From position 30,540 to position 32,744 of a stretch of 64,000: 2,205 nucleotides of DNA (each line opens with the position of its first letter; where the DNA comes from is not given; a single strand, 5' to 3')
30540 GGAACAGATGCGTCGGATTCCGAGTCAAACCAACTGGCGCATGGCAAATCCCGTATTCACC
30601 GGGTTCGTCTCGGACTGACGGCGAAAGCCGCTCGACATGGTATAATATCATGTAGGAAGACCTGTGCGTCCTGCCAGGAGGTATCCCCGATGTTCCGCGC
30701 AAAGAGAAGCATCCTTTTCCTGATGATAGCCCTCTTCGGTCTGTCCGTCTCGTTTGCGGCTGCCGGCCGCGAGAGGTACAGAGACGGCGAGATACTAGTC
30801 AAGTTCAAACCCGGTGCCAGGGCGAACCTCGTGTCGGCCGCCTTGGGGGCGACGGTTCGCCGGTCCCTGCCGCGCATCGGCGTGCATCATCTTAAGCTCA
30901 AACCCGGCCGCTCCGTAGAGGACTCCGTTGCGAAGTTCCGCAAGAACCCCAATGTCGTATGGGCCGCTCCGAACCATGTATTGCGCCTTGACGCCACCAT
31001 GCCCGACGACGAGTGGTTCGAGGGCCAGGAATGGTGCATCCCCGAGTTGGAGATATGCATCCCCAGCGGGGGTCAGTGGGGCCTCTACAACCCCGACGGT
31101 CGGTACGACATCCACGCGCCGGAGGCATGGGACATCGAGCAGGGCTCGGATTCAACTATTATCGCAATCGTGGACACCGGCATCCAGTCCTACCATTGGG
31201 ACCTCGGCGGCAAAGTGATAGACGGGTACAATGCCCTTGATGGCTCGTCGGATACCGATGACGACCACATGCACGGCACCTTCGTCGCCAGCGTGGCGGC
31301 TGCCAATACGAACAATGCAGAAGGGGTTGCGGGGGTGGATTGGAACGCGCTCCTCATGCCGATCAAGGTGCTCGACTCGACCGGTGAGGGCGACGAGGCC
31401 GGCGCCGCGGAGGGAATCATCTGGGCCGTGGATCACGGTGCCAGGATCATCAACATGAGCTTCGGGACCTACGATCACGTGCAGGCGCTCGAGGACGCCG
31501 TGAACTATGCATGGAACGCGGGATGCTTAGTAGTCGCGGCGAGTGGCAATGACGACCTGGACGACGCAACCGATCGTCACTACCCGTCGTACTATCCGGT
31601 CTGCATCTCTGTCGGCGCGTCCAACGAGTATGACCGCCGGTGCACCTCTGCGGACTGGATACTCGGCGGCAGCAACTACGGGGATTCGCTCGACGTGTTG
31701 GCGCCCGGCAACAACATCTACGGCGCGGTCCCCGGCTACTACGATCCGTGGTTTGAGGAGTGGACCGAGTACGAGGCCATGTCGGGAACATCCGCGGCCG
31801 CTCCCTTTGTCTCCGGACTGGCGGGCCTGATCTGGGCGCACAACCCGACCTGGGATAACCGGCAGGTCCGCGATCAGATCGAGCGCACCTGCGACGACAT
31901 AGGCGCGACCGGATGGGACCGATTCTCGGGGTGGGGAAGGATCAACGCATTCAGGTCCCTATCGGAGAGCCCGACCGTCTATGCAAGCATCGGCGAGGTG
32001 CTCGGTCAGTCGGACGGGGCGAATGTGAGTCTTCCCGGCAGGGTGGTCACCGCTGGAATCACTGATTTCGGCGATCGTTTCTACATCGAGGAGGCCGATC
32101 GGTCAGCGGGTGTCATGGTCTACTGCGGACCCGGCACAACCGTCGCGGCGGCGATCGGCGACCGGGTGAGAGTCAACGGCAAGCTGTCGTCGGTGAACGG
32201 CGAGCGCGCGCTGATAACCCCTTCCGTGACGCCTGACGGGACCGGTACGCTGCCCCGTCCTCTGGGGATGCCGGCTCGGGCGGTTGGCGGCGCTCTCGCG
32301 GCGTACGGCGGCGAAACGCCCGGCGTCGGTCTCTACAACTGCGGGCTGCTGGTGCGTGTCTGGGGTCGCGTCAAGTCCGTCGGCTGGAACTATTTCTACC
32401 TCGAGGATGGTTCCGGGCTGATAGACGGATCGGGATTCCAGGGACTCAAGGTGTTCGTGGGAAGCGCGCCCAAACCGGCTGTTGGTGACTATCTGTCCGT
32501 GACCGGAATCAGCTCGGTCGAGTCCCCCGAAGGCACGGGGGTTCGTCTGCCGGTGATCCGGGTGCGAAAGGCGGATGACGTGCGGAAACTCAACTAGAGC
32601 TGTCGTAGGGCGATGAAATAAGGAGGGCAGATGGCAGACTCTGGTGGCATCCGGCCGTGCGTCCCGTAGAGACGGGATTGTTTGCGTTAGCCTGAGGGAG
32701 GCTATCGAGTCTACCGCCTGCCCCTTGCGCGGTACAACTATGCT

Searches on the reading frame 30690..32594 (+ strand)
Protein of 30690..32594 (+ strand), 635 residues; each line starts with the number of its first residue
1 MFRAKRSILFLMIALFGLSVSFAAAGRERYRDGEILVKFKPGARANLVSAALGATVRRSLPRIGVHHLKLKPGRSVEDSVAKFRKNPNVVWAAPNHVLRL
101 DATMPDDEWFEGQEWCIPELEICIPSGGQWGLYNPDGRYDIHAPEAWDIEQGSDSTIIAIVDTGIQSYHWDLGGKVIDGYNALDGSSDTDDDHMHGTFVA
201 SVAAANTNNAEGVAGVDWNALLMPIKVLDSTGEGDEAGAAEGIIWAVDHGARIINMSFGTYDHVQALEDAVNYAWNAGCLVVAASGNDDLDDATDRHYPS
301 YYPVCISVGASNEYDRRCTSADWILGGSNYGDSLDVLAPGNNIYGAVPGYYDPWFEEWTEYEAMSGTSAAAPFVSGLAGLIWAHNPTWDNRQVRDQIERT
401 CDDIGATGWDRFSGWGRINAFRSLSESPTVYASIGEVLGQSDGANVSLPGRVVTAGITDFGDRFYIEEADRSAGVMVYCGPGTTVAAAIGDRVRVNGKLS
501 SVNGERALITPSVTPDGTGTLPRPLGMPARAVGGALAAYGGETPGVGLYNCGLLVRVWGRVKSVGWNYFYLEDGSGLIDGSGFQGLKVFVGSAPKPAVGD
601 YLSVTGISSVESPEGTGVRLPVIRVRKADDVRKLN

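Call 7: search_protein_families(library=pfam, proteins=[window:30690-32594:+], max_evalue=1)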
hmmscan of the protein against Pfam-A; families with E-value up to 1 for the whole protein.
window:30690-32594:+ (635 aa): 5 families
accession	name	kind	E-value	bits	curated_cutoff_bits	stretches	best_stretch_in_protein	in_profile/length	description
PF00082.27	Peptidase_S8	-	1.2e-52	179.5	21.8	1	155-416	3-288/288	Subtilase family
PF22148.1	Fervidolysin_NPro-like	-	6.2e-17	62.2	21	1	23-95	8-81/81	Fervidolysin N-terminal prodomain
PF16100.11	RMI2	-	0.0052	17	29.4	1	567-631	56-114/132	RecQ-mediated genome instability protein 2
PF01336.31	tRNA_anti-codon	-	0.0079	16.6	27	1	559-610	5-59/75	OB-fold nucleic acid binding domain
PF13567.11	DUF4131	-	0.009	16.1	31.6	1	443-502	64-133/165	Domain of unknown function (DUF4131)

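Call 8: search_protein_families(library=ncbifam, proteins=[window:30690-32594:+], max_evalue=1)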
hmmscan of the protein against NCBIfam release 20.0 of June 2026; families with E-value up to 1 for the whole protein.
window:30690-32594:+ (635 aa): 8 families
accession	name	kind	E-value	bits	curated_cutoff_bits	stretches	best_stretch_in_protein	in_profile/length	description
TIGR03921.1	T7SS_mycosin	equivalog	7.3e-62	209.5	278.75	1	142-427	2-288/353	type VII secretion-associated serine protease mycosin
NF033595.1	denti_PrtP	equivalog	6.7e-29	100.9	300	3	254-422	342-500/606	dentilisin complex serine proteinase subunit PrtP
NF049966.1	QH_SP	equivalog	5.7e-22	78.2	165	1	158-404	2-214/219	subtilisin-like serine protease QhpE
TIGR03895.1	protease_PatA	subfamily_domain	1.5e-19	70.2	421.05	1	195-384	1-179/606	PatA/PatG family cyanobactin maturation protease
NF042956.1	IteS_antiphage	equivalog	5.8e-05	21.5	900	1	153-264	254-364/747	S8 family anti-phage peptidase IteS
NF040553.1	SGO_0316_fam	subfamily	5.9e-05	20.9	1400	1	164-287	328-463/1486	SGO_0316/SGO_0317 family LPXTG-anchored serine peptidase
NF040809.1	germ_prot_CspBA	exception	0.023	12.3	1250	1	186-289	715-825/1099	bifunctional germination protease/germinant receptor pseudoprotease CspBA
NF033681.1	ExeM_NucH_DNase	subfamily_domain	0.024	13.5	300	1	469-509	30-69/546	ExeM/NucH family extracellular endonuclease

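Call 21: find_encoding_contigs(protein=window:30690-32594:+, flank=10000, max_places=4)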
Protein window:30690-32594:+ (635 aa): 1 contig read that carries it; 1 place shown.
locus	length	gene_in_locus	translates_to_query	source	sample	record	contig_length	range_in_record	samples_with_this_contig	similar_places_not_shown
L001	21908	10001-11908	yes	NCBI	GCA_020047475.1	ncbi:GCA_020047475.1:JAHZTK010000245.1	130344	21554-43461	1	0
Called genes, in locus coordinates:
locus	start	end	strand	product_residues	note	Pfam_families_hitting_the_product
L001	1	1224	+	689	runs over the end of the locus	PF00122:E1-E2_ATPase, PF00702:Hydrolase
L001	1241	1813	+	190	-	PF02669:KdpC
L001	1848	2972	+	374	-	PF02702:KdpD, PF00582:Usp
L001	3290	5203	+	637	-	PF13520:AA_permease_2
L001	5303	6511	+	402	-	PF04015:DUF362, PF00037:Fer4 (faint), PF12797:Fer4_2 (faint), PF13237:Fer4_10 (weak), PF14697:Fer4_21 (weak)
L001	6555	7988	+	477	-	PF13598:DUF4139 (weak)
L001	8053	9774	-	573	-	PF07881:Fucose_iso_N1, PF07882:Fucose_iso_N2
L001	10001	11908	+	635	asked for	PF22148:Fervidolysin_NPro-like, PF00082:Peptidase_S8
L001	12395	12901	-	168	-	PF04167:DUF402 (weak)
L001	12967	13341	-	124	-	PF00072:Response_reg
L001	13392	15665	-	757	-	PF13185:GAF_2, PF01590:GAF, PF13492:GAF_3, PF01590:GAF, PF13185:GAF_2, PF00512:HisKA, PF02518:HATPase_c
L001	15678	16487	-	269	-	PF23023:Anti-Pycsar_Apyc1 (weak), PF12706:Lactamase_B_2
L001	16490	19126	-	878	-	PF01074:Glyco_hydro_38N, PF09261:Alpha-mann_mid, PF07748:Glyco_hydro_38C, PF17677:Glyco_hydro38C2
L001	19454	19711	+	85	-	PF08281:Sigma70_r4_2 (weak), PF00196:GerE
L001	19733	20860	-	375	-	PF01208:URO-D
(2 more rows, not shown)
